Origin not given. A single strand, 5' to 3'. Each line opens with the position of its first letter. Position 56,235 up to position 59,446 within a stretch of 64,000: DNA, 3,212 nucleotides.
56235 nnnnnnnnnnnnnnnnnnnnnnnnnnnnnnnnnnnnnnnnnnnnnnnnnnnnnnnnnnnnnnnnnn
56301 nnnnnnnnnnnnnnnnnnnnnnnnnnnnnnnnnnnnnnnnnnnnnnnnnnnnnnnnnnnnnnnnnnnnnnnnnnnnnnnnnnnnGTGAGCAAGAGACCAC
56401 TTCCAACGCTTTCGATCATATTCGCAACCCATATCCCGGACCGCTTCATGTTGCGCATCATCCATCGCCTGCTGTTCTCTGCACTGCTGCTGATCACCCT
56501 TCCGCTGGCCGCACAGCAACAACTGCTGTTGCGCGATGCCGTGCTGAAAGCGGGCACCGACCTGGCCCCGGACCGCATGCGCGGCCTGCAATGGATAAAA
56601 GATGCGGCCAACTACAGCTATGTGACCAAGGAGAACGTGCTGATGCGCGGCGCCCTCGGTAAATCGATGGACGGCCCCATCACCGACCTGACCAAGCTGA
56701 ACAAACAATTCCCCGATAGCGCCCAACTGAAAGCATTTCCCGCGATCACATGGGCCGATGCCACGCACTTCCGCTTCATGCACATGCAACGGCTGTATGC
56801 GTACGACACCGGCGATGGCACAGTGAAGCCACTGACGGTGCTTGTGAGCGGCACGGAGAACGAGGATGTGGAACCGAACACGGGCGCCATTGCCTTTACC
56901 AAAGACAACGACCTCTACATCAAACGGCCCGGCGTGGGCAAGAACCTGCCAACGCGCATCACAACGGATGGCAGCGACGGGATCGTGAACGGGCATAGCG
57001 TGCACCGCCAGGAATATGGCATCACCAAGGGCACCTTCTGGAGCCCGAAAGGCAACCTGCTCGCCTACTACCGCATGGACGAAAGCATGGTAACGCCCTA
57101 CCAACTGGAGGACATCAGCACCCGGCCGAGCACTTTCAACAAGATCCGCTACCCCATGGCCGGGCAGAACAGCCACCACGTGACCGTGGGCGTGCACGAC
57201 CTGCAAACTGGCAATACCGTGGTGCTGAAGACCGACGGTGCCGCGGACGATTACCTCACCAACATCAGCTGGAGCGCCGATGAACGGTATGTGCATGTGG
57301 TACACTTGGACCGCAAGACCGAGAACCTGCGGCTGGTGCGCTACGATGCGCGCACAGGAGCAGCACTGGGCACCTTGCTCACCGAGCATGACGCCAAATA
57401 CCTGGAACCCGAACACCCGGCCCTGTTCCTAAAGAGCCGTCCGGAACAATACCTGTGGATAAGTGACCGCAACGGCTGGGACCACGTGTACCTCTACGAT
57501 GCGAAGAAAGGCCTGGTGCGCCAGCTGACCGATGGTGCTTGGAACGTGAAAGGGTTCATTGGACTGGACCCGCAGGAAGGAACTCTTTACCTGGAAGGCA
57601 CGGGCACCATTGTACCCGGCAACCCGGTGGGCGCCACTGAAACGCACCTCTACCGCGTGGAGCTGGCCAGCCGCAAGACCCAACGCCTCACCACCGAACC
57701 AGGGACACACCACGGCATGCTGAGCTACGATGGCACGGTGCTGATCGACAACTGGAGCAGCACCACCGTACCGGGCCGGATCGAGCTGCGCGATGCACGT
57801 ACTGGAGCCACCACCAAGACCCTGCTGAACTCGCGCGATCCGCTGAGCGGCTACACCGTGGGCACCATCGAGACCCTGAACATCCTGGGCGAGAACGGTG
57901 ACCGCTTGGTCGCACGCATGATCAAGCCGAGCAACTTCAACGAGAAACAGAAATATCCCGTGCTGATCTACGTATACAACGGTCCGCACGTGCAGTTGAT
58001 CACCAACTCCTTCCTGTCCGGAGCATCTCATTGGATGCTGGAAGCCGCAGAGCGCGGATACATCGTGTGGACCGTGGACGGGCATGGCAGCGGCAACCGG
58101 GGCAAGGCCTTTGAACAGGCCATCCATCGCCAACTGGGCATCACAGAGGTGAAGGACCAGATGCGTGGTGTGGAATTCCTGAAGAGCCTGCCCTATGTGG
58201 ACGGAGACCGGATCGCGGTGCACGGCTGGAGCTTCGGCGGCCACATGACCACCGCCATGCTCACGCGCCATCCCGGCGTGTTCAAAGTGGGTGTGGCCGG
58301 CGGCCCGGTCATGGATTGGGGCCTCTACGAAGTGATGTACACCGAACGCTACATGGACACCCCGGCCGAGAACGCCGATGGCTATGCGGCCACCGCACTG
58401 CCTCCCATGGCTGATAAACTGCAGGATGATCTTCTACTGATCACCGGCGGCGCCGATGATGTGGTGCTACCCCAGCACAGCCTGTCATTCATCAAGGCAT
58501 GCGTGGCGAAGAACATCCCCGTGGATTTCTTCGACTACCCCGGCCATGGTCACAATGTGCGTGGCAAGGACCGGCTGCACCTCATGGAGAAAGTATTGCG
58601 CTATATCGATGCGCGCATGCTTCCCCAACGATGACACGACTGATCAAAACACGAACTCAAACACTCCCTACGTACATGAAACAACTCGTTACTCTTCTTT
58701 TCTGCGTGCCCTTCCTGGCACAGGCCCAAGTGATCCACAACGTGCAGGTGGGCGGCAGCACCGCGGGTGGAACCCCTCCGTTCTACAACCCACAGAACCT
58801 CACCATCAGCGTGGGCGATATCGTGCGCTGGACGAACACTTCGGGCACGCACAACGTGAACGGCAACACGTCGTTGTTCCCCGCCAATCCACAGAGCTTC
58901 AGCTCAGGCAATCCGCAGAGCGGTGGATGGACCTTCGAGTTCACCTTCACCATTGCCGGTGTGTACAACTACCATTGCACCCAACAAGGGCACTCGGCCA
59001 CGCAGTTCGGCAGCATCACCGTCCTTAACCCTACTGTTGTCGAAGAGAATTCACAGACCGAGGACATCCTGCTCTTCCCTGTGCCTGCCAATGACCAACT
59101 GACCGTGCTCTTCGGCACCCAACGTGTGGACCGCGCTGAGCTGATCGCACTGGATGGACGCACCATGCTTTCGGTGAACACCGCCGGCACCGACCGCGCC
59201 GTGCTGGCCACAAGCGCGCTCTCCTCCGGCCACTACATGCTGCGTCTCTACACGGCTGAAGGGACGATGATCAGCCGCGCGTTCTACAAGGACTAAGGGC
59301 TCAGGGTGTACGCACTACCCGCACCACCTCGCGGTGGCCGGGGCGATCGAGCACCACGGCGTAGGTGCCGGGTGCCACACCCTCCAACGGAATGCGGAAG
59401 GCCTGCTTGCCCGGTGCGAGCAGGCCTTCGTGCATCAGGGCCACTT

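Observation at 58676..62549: Cluster of T9SS-exported redox proteins: a cupredoxin and a pentaheme c-type cytochrome, each with a type-A CTD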

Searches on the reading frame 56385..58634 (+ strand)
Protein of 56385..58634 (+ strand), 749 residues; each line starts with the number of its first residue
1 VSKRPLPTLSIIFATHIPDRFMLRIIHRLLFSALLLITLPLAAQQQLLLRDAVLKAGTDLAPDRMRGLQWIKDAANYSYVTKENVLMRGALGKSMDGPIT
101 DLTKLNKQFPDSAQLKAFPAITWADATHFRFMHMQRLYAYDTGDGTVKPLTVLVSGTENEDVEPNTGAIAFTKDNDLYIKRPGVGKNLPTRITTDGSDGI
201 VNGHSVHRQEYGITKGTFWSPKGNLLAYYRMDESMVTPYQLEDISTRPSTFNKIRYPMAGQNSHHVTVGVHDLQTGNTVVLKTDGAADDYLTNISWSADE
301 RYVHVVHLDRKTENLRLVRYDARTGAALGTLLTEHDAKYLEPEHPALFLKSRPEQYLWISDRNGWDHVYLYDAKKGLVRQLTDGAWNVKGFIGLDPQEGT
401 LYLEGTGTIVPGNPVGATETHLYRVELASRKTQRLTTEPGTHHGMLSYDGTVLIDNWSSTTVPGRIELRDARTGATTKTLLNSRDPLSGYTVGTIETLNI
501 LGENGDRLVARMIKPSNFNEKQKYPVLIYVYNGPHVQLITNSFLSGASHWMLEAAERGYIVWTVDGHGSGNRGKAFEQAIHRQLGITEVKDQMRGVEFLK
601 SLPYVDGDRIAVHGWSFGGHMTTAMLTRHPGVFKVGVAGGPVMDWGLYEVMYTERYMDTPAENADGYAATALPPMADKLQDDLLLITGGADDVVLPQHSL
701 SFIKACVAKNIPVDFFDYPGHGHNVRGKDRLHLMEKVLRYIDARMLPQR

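Call 3: search_protein_families(library=pfam, proteins=[window:56385-58634:+], max_evalue=0.01)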
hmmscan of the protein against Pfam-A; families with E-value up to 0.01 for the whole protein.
window:56385-58634:+ (749 aa): 9 families
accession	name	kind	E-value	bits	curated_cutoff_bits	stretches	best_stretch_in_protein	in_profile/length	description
PF00930.27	DPPIV_N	-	2.4e-73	247.3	22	1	127-463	15-353/354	Dipeptidyl peptidase IV (DPP IV) N-terminal region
PF00326.27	Peptidase_S9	-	7.3e-49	166.6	22.6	1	554-743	10-208/213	Prolyl oligopeptidase family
PF02129.25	Peptidase_S15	-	4.2e-07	30.4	23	1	505-653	2-139/262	X-Pro dipeptidyl-peptidase (S15 family)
PF01738.24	DLH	-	1.4e-05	25.2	21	1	578-723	63-186/217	Dienelactone hydrolase family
PF12146.15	Hydrolase_4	-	6.3e-05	22.8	27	0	554-647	27-115/239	Serine aminopeptidase, S33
PF05448.18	AXE1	-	0.0002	20.7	21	1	503-625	64-193/321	Acetyl xylan esterase (AXE1)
PF12697.13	Abhydrolase_6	-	0.00023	22.4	26.3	1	544-661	4-113/217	Alpha/beta hydrolase family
PF08840.17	BAAT_C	-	0.00026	21.6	20.9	1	595-642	9-56/210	BAAT / Acyl-CoA thioester hydrolase C terminal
PF20434.5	BD-FAE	-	0.0097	15.9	26.8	0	519-623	8-104/215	BD-FAE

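Call 4: search_protein_families(library=ncbifam, proteins=[window:56385-58634:+], max_evalue=0.01)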
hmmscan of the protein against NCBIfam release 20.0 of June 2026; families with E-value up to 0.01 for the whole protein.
window:56385-58634:+ (749 aa): 4 families
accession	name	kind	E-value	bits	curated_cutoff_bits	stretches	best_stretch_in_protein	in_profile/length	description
NF053518.1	DipepPtdsDpp5Prph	equivalog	1.8e-25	89.6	900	1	418-725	320-633/655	dipeptidyl-peptidase Dpp5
NF033523.0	lasso_peptidase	equivalog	1.9e-11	43.4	400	1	417-667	301-551/638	Atxe2 family lasso peptide isopeptidase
NF050058.1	e_dPHAscl_type1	hypoth_equivalog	9.6e-07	28.5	150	1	507-705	7-203/276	extracellular catalytic domain type 1 short-chain-length polyhydroxyalkanoate depolymerase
NF007857.0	PRK10566.1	equivalog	0.0025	17.6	201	1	596-705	95-211/249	esterase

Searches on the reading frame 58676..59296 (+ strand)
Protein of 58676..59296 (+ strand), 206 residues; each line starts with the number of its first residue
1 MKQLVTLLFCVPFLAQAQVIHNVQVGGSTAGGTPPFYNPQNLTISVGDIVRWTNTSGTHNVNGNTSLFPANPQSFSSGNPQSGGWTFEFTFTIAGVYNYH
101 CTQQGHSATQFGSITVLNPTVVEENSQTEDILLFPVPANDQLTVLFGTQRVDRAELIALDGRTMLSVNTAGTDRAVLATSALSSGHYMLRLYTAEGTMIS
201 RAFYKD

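Call 3: search_protein_families(library=pfam, proteins=[window:58676-59296:+], max_evalue=0.01)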
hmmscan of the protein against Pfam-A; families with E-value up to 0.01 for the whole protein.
window:58676-59296:+ (206 aa): 2 families
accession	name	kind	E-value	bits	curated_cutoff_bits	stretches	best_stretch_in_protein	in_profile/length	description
PF00127.26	Copper-bind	-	7.3e-08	33.2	21.2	1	37-116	14-98/99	Copper binding proteins, plastocyanin/azurin family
PF18962.6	Por_Secre_tail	-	7.1e-06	26.7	27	1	133-199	1-70/75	Secretion system C-terminal sorting domain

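Call 4: search_protein_families(library=ncbifam, proteins=[window:58676-59296:+], max_evalue=0.01)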
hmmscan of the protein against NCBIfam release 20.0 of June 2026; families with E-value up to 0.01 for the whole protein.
window:58676-59296:+ (206 aa): 7 families
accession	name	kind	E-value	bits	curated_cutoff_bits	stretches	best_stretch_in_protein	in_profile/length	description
TIGR03102.1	halo_cynanin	subfamily_domain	1.2e-07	31.7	93.8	1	23-116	26-114/115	halocyanin domain-containing protein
TIGR04183.1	Por_Secre_tail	domain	2.7e-07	30.5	23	1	133-199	1-66/72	T9SS type A sorting domain-containing protein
TIGR02656.1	cyanin_plasto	equivalog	3.9e-07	30.4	87.85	1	34-116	11-98/99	plastocyanin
TIGR02375.1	pseudoazurin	equivalog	2.6e-05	24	109.85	1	37-120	12-90/116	pseudoazurin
TIGR02657.1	amicyanin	equivalog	9.9e-05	22.7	110.2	1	37-103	8-72/83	amicyanin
NF038113.1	T9SSA_dep_M36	equivalog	0.00026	19.2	885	1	121-195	783-859/869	T9SS-dependent M36 family metallopeptidase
NF050177.1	TapA_OM_Porphy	equivalog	0.0098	14.7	500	0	126-196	466-535/544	TapA/TapC family T9SS-dependent outer membrane protein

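Call 61: search_solved_structures(query=window:58676-59296:+, max_evalue=0.1, show_alignments=3)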
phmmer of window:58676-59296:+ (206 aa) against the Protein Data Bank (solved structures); distinct sequences matched with E-value up to 0.1: 45.
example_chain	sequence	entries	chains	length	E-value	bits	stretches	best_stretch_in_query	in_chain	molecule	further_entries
5fc9_A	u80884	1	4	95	1.2e-06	31.7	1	34-102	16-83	Blue (Type 1) copper domain protein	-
1pcs_A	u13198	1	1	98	1.7e-05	28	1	30-112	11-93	PLASTOCYANIN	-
3ply_A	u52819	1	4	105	4.3e-05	26.6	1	37-106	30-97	Amicyanin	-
1bxu_A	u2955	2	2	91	7.9e-05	25.8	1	36-114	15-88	PLASTOCYANIN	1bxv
2qdv_A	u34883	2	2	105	0.00011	25.3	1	37-104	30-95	Amicyanin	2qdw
1pla_A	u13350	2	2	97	0.00012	25.2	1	27-116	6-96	PLASTOCYANIN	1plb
2idt_A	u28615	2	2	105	0.00016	24.8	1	37-104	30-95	Amicyanin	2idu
2idq_A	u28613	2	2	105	0.00017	24.7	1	37-104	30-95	Amicyanin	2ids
3rym_A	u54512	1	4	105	0.00019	24.5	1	37-104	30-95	Amicyanin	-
1mda_A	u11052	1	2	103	0.00019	24.5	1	37-104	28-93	AMICYANIN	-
1sf3_A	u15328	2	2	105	0.00019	24.5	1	37-104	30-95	Amicyanin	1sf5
1aac_A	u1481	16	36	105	0.0002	24.4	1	37-104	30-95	AMICYANIN | PROTEIN (AMICYANIN)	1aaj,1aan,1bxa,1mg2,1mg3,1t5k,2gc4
3ie9_A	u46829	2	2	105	0.00022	24.3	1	37-103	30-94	Amicyanin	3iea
1m9w_A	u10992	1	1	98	0.00022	24.3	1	30-112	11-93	plastocyanin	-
2gb2_A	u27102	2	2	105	0.00022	24.3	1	37-104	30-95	Amicyanin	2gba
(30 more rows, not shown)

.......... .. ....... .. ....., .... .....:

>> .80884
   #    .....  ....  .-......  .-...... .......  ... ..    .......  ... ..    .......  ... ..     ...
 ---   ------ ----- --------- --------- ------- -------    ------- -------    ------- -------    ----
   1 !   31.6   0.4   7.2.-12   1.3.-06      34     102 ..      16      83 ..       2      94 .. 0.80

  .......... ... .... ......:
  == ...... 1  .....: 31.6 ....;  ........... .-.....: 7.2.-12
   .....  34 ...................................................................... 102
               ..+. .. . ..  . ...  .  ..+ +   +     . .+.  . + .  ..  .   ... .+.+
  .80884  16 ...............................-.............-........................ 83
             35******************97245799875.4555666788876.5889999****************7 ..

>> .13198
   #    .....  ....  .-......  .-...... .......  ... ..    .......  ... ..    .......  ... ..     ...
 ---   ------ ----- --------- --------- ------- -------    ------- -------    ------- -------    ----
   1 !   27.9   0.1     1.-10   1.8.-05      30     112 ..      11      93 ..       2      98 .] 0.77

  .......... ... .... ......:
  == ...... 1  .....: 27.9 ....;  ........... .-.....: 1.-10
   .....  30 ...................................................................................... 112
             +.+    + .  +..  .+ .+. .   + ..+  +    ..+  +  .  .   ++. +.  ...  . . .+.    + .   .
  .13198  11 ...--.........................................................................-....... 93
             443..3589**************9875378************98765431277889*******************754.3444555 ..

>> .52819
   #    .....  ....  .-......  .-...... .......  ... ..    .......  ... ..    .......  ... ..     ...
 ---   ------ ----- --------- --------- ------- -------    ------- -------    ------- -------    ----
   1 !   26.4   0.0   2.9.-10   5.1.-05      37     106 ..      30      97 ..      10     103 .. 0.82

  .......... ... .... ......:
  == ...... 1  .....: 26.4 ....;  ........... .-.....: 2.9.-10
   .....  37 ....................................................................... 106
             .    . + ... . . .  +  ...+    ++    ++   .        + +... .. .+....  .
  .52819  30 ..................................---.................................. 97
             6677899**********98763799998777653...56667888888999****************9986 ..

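Call 76: find_homologous_proteins(query=window:58676-59296:+, max_evalue=0.00001)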
Query window:58676-59296:+ (206 aa): 119 proteins with E <= 0.00001 among 444 candidates.
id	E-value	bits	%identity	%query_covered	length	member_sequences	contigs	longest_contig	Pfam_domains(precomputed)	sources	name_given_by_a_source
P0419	2.2e-121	421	90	100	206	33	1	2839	PF00127.27,PF18962.8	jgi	jgi:plastocyanin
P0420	1.0e-86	308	72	92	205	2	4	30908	PF00127.27,PF18962.8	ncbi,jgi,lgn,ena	jgi:plastocyanin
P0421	1.2e-85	304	69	100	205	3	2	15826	PF00127.27,PF18962.8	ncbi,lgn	-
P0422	8.1e-85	302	69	92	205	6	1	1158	PF00127.27,PF18962.8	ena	-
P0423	1.1e-84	301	68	100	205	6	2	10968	PF00127.27,PF18962.8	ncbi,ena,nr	ncbi:MAG TPA: plastocyanin/azurin family copper-binding protein [Flavobacteriales bacterium]|nr:plas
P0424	7.5e-84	298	65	100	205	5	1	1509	PF00127.27,PF18962.8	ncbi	-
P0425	4.5e-79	283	63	100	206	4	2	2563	PF00127.27,PF18962.8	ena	-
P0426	6.9e-78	279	62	100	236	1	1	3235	PF00127.27,PF18962.8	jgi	jgi:plastocyanin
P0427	6.3e-75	269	61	100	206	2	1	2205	PF00127.27,PF18962.8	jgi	-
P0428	2.5e-74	267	63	91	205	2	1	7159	PF00127.27,PF18962.8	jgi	jgi:plastocyanin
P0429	7.5e-74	266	60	100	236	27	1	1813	PF00127.27,PF18962.8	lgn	-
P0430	2.7e-72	261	59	100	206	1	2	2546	PF00127.27,PF18962.8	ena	-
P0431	5.4e-69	250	57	100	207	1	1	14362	PF00127.27,PF18962.8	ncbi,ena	-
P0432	1.4e-68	249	58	100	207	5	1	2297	PF00127.27,PF18962.8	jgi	jgi:plastocyanin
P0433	3.7e-68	247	58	100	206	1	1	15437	PF00127.27,PF18962.8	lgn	-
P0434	4.6e-68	247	59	93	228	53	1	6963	PF00127.27,PF18962.8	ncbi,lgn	-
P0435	1.0e-67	246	55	91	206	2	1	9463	PF00127.27,PF18962.8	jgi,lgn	jgi:plastocyanin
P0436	1.9e-67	245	55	100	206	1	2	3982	PF00127.27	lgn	-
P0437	3.8e-67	244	56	100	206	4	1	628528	PF00127.27,PF18962.8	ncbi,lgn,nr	ncbi:MAG: T9SS type A sorting domain-containing protein [Flavobacteriales bacterium]|nr:T9SS type A 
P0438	2.2e-66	241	56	100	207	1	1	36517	PF00127.27,PF18962.8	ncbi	-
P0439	7.3e-66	240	55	100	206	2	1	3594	PF00127.27,PF18962.8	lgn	-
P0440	9.8e-66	239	59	92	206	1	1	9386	PF00127.27,PF18962.8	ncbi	-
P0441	9.2e-65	236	55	100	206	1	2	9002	PF00127.27,PF18962.8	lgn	-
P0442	1.4e-64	236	53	100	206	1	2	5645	PF00127.27,PF18962.8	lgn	-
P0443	1.8e-64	235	57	92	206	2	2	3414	PF00127.27,PF18962.8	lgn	-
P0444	4.9e-64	234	56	100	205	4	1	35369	PF00127.27,PF18962.8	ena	-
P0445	4.9e-64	234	58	92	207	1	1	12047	PF00127.27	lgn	-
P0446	1.6e-63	232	57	92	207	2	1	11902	PF00127.27,PF18962.8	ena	-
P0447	1.8e-63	232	56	100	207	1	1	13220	PF00127.27,PF18962.8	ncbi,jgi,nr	ncbi:MAG TPA: T9SS type A sorting domain-containing protein [Flavobacteriales bacterium]|nr:T9SS typ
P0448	5.9e-63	230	54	100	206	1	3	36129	PF00127.27,PF18962.8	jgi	jgi:plastocyanin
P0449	3.6e-62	228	54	98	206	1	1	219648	PF00127.27,PF18962.8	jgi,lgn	jgi:plastocyanin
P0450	4.8e-62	227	53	91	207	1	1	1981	PF00127.27,PF18962.8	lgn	-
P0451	3.1e-61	225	53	100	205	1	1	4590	PF00127.27,PF18962.8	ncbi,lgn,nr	ncbi:MAG: T9SS type A sorting domain-containing protein [Bacteroidota bacterium]|nr:T9SS type A sort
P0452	5.1e-61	224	51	100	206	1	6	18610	PF00127.27,PF18962.8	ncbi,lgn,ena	-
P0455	1.7e-60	222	57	92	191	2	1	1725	PF00127.27,PF18962.8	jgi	jgi:plastocyanin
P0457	4.4e-60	221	50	100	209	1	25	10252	PF00127.27,PF18962.8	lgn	-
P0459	7.1e-60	220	51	93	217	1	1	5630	PF00127.27,PF18962.8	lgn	-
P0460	7.7e-60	220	50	100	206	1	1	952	PF00127.27,PF18962.8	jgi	-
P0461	1.4e-59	219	52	94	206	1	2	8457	PF00127.27,PF18962.8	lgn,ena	-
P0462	2.2e-59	219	51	98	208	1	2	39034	PF00127.27,PF18962.8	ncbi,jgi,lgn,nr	ncbi:MAG: plastocyanin/azurin family copper-binding protein [Flavobacteriales bacterium]|jgi:plastoc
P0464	4.7e-59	217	52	91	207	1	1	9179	PF00127.27,PF18962.8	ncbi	-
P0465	7.4e-59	217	53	91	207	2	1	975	PF00127.27,PF18962.8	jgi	jgi:plastocyanin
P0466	7.9e-59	217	54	93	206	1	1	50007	PF00127.27,PF18962.8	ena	-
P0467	1.6e-58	216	53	100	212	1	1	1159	PF00127.27,PF18962.8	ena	-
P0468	2.0e-58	215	50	100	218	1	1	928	PF00127.27,PF18962.8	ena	-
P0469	2.2e-58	215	49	100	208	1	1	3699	PF00127.27,PF18962.8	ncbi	ncbi:MAG: plastocyanin/azurin family copper-binding protein [Flavobacteriales bacterium]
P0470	2.5e-58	215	52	100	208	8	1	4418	PF00127.27,PF18962.8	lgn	-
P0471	4.8e-58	214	51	100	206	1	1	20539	PF00127.27,PF18962.8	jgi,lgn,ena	-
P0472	8.1e-58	213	53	97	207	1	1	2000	PF00127.27,PF18962.8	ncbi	-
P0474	1.7e-57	212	50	100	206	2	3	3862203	PF00127.27,PF18962.8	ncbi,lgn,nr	ncbi:MAG: T9SS type A sorting domain-containing protein [Flavobacteriales bacterium]|nr:T9SS type A 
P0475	2.0e-57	212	54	89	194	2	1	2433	PF00127.27,PF18962.8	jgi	jgi:plastocyanin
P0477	4.6e-57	211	51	100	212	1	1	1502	PF00127.27,PF18962.8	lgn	-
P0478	2.0e-56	209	51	92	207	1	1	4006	PF00127.27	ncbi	-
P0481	5.4e-54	201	49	100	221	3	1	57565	PF00127.27,PF18962.8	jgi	-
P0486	5.3e-53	198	49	100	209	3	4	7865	PF00127.27,PF18962.8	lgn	-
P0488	8.8e-53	197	51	92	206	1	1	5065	PF00127.27,PF18962.8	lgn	-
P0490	1.1e-52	197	49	100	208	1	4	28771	PF00127.27,PF18962.8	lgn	-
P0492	2.6e-52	196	47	97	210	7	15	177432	PF00127.27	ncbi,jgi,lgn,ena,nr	ncbi:MAG: hypothetical protein IT225_09050 [Flavobacteriales bacterium]|jgi:plastocyanin|nr:hypothet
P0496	1.8e-51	193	48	93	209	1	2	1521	PF00127.27,PF18962.8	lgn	-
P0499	2.1e-50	189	47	100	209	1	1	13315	PF00127.27,PF18962.8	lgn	-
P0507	9.5e-48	181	48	100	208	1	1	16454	PF00127.27,PF18962.8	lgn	-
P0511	6.6e-47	178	46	100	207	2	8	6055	PF00127.27,PF18962.8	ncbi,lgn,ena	-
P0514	3.7e-46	175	41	100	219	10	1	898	PF00127.27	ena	-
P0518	2.3e-45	173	45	100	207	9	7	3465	PF00127.27,PF18962.8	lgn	-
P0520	1.2e-44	171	41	100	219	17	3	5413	PF00127.27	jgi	jgi:plastocyanin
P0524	2.0e-43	167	46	100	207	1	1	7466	PF00127.27,PF18962.8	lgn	-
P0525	3.9e-43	166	43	94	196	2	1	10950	PF00127.27,PF18962.8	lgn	-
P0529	1.4e-38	151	49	68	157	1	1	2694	PF00127.27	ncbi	ncbi:MAG: cupredoxin domain-containing protein, partial [Flavobacteriales bacterium]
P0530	9.5e-37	145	42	93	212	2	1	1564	PF00127.27,PF18962.8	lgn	-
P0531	2.6e-32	130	39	91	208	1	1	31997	PF00127.27,PF13473.13,PF18962.8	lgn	-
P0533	1.1e-28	118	38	98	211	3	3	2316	PF00127.27,PF18962.8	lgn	-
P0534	1.2e-28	118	37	92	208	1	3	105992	PF00127.27,PF13473.13,PF18962.8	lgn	-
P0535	1.6e-27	115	39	91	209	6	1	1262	PF00127.27,PF13473.13,PF18962.8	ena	-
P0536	7.1e-27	112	43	70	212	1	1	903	PF00127.27,PF18962.8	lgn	-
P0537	7.1e-27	112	37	91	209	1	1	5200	PF00127.27,PF18962.8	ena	-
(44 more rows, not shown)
